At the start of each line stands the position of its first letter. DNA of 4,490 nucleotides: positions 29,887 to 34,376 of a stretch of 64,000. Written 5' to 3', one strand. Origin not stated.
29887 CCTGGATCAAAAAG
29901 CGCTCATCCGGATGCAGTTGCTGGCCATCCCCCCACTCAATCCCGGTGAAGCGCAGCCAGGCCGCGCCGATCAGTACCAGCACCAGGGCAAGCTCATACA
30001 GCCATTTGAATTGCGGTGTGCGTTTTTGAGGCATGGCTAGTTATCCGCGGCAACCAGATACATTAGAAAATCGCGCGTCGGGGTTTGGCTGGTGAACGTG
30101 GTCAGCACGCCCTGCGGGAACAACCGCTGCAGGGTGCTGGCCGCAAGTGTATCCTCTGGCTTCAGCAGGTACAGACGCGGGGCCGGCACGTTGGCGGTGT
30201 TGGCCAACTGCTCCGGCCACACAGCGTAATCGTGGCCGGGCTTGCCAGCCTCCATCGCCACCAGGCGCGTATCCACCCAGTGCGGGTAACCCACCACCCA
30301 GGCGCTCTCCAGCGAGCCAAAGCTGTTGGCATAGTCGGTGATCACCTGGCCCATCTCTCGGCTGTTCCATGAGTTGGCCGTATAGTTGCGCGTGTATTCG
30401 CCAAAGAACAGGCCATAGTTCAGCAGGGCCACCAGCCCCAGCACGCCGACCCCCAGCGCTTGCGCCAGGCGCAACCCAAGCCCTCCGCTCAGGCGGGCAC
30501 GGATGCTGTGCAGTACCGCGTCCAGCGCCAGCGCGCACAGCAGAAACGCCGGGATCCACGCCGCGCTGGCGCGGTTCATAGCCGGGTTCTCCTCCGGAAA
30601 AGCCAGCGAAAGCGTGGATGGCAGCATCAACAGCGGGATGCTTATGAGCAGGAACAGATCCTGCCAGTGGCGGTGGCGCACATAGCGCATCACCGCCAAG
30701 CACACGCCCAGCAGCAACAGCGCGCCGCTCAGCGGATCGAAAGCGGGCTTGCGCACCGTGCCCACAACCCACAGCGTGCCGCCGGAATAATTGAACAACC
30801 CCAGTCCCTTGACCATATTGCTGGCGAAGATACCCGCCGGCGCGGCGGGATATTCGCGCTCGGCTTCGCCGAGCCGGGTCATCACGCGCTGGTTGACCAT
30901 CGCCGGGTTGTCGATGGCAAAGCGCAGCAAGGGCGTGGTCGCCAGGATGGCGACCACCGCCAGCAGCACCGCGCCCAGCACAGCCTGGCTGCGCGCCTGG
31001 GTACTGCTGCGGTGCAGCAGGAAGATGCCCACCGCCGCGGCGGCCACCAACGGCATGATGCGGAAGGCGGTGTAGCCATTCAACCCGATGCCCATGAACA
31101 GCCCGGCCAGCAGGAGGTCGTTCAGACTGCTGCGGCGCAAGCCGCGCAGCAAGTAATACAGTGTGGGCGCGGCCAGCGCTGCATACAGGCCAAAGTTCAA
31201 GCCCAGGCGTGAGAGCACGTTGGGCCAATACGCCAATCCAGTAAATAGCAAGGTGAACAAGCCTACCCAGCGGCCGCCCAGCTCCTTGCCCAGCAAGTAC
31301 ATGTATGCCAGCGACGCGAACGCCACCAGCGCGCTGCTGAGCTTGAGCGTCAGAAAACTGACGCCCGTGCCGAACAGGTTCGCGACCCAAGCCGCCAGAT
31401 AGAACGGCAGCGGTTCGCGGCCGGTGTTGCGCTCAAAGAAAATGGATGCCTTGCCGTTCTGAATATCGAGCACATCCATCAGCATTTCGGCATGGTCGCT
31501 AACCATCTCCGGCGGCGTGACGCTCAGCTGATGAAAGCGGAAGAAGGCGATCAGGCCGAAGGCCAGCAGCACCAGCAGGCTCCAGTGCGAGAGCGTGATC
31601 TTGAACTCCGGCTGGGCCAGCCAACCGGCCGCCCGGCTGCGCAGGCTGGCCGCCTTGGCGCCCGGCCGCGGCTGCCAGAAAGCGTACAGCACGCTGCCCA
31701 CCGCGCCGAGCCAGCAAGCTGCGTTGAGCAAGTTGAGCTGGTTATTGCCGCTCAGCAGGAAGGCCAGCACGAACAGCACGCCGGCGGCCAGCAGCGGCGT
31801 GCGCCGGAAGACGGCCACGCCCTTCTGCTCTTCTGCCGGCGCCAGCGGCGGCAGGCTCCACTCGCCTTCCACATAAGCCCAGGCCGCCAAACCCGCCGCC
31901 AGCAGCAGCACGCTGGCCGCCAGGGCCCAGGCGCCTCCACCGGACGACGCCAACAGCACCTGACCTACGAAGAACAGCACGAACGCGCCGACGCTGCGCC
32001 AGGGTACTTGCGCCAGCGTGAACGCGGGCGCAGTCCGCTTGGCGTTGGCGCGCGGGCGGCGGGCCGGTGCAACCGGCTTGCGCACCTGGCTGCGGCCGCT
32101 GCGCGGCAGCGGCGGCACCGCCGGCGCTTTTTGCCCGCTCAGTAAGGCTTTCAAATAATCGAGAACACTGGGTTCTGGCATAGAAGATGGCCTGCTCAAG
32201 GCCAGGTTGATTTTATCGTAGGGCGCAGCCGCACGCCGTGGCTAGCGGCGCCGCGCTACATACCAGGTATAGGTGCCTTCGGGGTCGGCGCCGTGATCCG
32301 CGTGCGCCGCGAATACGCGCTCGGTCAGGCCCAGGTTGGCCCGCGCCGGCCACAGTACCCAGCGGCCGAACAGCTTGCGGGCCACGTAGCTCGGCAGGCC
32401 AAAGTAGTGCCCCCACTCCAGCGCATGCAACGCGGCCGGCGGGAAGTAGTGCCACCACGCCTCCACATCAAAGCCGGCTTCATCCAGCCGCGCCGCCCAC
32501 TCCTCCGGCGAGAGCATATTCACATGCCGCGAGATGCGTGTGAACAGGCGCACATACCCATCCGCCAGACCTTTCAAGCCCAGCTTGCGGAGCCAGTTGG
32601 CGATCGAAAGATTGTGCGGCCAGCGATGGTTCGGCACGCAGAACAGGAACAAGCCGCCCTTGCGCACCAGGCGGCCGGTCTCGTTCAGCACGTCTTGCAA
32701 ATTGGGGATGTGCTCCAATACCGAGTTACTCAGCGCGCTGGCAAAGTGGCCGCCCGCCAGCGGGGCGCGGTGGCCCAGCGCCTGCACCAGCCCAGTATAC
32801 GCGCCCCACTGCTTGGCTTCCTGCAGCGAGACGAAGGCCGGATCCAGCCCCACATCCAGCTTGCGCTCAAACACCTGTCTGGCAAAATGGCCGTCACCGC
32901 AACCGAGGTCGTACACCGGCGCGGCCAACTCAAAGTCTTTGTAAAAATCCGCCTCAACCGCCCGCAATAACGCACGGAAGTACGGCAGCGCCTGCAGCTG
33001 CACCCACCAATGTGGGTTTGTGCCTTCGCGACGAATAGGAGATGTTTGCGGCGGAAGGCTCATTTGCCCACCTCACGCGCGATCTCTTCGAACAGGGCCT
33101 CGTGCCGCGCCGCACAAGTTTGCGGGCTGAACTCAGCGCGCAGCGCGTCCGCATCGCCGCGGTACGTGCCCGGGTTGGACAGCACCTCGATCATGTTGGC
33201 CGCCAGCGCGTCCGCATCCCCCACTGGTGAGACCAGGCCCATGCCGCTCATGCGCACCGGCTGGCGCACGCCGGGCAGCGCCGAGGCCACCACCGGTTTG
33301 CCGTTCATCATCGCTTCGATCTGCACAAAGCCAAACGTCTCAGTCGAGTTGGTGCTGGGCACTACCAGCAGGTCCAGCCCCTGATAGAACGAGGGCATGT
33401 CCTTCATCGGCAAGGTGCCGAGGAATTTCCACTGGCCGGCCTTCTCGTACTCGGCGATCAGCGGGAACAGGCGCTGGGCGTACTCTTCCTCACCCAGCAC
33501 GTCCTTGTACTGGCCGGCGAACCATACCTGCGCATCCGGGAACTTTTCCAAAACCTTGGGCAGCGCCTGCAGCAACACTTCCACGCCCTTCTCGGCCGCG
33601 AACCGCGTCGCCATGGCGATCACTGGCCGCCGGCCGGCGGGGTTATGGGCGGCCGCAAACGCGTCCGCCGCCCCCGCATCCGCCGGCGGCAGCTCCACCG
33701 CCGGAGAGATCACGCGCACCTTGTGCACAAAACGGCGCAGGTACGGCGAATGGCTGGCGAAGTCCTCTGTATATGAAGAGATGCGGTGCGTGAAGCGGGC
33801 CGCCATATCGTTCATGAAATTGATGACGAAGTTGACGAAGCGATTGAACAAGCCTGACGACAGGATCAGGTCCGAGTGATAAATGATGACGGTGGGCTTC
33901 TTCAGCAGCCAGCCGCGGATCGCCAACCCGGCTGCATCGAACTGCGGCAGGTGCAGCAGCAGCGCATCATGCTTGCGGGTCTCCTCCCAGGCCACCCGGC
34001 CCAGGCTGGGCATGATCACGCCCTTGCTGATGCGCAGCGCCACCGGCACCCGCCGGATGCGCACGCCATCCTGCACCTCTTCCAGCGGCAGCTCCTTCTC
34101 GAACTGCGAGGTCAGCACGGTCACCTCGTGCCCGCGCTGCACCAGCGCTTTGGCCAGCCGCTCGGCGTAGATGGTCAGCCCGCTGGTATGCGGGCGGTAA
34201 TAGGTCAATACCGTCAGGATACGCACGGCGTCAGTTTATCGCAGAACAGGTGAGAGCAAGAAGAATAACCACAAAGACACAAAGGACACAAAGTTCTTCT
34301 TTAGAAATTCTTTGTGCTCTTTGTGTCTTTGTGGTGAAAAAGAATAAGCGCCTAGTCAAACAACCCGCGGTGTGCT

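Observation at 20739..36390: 15.6-kb locus pairing cytoplasmic sugar enzymes with four giant GT-C / DUF2298 'YYY' membrane proteins: candidate uncharacterised envelope-glycoconjugate system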

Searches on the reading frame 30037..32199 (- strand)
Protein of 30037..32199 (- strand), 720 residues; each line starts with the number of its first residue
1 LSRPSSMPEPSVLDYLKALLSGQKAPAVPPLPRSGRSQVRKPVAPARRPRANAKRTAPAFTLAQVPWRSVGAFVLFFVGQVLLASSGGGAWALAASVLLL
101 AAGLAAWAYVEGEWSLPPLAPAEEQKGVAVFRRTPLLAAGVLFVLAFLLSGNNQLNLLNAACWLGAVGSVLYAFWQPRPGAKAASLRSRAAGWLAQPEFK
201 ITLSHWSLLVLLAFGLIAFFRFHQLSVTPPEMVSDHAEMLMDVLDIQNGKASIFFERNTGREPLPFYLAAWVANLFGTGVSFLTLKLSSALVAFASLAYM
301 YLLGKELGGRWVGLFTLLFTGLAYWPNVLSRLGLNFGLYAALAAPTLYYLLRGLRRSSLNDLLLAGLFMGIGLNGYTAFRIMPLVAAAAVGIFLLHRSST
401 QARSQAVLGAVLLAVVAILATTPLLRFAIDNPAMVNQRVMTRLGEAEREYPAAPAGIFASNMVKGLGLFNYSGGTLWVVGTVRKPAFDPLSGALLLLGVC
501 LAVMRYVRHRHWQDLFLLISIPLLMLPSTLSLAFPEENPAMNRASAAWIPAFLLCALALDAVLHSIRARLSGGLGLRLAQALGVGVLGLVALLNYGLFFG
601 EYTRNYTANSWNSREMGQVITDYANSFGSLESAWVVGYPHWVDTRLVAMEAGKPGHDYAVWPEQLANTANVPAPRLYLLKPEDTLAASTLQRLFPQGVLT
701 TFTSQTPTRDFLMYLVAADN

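Call 3: search_protein_families(library=pfam, proteins=[window:30037-32199:-], max_evalue=0.01)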
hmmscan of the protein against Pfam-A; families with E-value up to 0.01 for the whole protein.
window:30037-32199:- (720 aa): 1 family
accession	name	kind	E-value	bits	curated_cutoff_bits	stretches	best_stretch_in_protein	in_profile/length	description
PF13231.12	PMT_2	-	8.9e-10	39.4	26.1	1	263-418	4-154/160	Dolichyl-phosphate-mannose-protein mannosyltransferase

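Call 4: search_protein_families(library=ncbifam, proteins=[window:30037-32199:-], max_evalue=0.01)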
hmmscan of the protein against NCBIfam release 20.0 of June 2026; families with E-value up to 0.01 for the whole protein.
window:30037-32199:- (720 aa): 0 families

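Call 71: search_solved_structures(query=A3, max_evalue=10, show_alignments=2)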
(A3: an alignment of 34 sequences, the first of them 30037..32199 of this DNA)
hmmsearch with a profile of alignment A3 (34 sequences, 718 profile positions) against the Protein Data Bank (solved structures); distinct sequences matched with E-value up to 10: 4.
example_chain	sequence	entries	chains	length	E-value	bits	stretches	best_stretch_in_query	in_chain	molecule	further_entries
3h90_A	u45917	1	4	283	0.21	13.2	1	58-150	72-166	Ferrous-iron efflux pump fieF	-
2qfi_A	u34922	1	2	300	0.23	13.1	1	58-150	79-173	Ferrous-iron efflux pump fieF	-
2x9w_A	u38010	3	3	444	2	10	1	6-106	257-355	CELL WALL SURFACE ANCHOR FAMILY PROTEIN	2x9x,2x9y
2y1v_A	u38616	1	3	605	3.4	9.2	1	6-106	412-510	CELL WALL SURFACE ANCHOR FAMILY PROTEIN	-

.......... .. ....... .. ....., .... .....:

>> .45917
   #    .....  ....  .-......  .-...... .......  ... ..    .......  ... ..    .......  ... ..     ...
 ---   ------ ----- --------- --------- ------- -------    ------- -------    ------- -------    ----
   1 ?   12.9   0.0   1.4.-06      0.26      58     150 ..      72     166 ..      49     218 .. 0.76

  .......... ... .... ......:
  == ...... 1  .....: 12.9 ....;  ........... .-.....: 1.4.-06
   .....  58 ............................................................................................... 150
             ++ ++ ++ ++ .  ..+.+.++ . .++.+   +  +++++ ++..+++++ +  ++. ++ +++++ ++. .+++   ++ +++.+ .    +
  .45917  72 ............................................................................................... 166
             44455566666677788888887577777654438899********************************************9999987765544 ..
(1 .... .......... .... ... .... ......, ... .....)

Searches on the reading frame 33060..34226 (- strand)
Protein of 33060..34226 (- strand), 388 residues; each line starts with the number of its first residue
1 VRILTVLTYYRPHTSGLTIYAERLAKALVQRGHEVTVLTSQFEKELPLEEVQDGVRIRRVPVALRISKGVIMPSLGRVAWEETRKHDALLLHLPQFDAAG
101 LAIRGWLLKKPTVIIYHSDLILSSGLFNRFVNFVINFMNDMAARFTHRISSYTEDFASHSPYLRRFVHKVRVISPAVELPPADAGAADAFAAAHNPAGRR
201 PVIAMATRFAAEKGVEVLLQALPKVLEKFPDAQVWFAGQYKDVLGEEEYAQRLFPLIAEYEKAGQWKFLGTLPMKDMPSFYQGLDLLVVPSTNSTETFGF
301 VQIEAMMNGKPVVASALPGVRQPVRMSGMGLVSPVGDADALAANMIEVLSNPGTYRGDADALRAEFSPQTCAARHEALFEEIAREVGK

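Call 3: search_protein_families(library=pfam, proteins=[window:33060-34226:-], max_evalue=0.01)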
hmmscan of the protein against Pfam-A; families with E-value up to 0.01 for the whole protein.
window:33060-34226:- (388 aa): 6 families
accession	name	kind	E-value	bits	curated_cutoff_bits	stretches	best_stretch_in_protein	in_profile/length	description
PF00534.26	Glycos_transf_1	-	4.2e-32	111.5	26.4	1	192-354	7-161/172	Glycosyl transferases group 1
PF13692.12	Glyco_trans_1_4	-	3.7e-25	89.3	27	1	200-351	1-142/142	Glycosyl transferases group 1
PF13439.12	Glyco_transf_4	-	6.7e-16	59.2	28.5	1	15-177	2-166/170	Glycosyltransferase Family 4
PF13579.12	Glyco_trans_4_4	-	3.9e-14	53.7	29.7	1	16-173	2-155/158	Glycosyl transferase 4-like domain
PF20706.3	GT4-conflict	-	1e-08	35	26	1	283-369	281-375/385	Family 4 Glycosyltransferase in conflict systems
PF08323.17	Glyco_transf_5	-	0.0013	19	22.7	0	13-56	14-58/239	Starch synthase catalytic domain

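Call 4: search_protein_families(library=ncbifam, proteins=[window:33060-34226:-], max_evalue=0.01)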
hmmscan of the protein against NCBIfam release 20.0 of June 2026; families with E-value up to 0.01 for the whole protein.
window:33060-34226:- (388 aa): 32 families (the best 25 are shown)
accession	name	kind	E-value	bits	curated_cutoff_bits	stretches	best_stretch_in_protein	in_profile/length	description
TIGR04047.1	MSMEG_0565_glyc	hypoth_equivalog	3.7e-20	72.4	259.85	1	212-380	205-372/373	MSMEG_0565 family glycosyltransferase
NF038229.1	Glyco4_Geo_Pelo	equivalog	5.2e-17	61.9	400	1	164-382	129-336/338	GPMC system family 4 glycosyltransferase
TIGR03449.1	mycothiol_MshA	equivalog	4.3e-16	58.8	462.5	1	168-356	188-374/406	D-inositol-3-phosphate glycosyltransferase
TIGR04063.1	stp3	hypoth_equivalog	1.9e-15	56.7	442.05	1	168-355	180-364/397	TIGR04063 family PEP-CTERM/XrtA system glycosyltransferase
NF012028.0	PRK15484.1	subfamily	1e-13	51.1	618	1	197-352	190-345/380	lipopolysaccharide N-acetylglucosaminyltransferase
TIGR03999.1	thiol_BshA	equivalog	1.5e-13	50.5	273.7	1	253-382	244-373/375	N-acetyl-alpha-D-glucosaminyl L-malate synthase BshA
NF041876.1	EPS_EpsE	equivalog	1.7e-12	47.3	400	1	203-363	217-373/389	exopolysaccharide biosynthesis GT4 family glycosyltransferase EpsE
TIGR04157.1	glyco_rSAM_CFB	subfamily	4.7e-11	42.3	400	1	201-344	228-359/406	TIGR04157 family glycosyltransferase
TIGR02095.1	glgA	subfamily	4.8e-11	42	328.45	1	199-326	293-409/477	glycogen/starch synthase, ADP-glucose type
NF038295.1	EPS_HpsP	equivalog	8.9e-11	41.4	550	1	188-355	195-356/388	hormogonium polysaccharide biosynthesis glycosyltransferase HpsP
TIGR02149.1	glgA_Coryne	subfamily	1e-09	38.1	302.4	1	182-355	187-359/391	glycogen synthase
TIGR03088.1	stp2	hypoth_equivalog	1.5e-09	37.4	409.05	1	190-381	184-372/374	TIGR03088 family PEP-CTERM/XrtA system glycosyltransferase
NF038011.1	PelF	equivalog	1.6e-09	37.4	100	1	192-356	298-462/489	GT4 family glycosyltransferase PelF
NF046085.1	XrtY_assoc_Gly1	equivalog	7.3e-09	35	400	1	206-352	215-350/387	XrtY-associated glycosyltransferase XYAG1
NF053787.1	GlcN_PG_synth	equivalog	5.5e-08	32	480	1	294-352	270-327/361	N-acetylglucosaminyl phosphatidylglycerol synthase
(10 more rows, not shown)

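Call 52: search_solved_structures(query=window:33060-34226:-, max_evalue=0.00001)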
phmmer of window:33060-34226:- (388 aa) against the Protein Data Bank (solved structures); distinct sequences matched with E-value up to 0.00001: 18.
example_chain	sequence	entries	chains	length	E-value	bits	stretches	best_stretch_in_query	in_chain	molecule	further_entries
4n9w_A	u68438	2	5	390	6.8e-17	64.6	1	2-352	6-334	GDP-mannose-dependent alpha-(1-2)-phosphatidylinositol mannosyltransferase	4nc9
2gej_A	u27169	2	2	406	7.7e-17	64.4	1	2-352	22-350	PHOSPHATIDYLINOSITOL MANNOSYLTRANSFERASE (PimA)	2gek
6kih_A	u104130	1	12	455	1e-16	64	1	160-356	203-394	Tll1590 protein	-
3oka_A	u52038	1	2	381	3.8e-11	45.7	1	199-355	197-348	GDP-mannose-dependent alpha-(1-6)-phosphatidylinositol monomannoside mannosyltransferase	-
3okc_A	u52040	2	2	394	4e-11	45.6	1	199-355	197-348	GDP-mannose-dependent alpha-(1-6)-phosphatidylinositol monomannoside mannosyltransferase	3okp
4xso_B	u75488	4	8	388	1.4e-09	40.5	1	67-347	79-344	Alr3699 protein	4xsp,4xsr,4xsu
3c4q_A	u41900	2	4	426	1e-07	34.4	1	170-349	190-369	Predicted glycosyltransferases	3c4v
3c48_A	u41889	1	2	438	1.1e-07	34.4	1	170-349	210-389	Predicted glycosyltransferases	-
5zer_A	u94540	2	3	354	1.2e-07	34.1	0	185-353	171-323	UDP-glucose:tetrahydrobiopterin glucosyltransferase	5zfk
5ze7_B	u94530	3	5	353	1.3e-07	34.1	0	185-353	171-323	UDP-glucose:tetrahydrobiopterin glucosyltransferase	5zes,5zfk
5d00_A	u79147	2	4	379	1.7e-07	33.7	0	258-384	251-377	N-acetyl-alpha-D-glucosaminyl L-malate synthase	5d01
6n1x_A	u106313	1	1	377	2.7e-07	33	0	201-355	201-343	Glycosyltransferase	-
6d9t_A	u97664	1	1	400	3e-07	32.9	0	201-356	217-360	Glycosyl transferase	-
2jjm_A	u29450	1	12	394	1.4e-06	30.7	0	285-384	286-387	GLYCOSYL TRANSFERASE, GROUP 1 FAMILY PROTEIN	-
2f9f_A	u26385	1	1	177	1.4e-06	30.7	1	208-360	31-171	first mannosyl transferase (wbaZ-1)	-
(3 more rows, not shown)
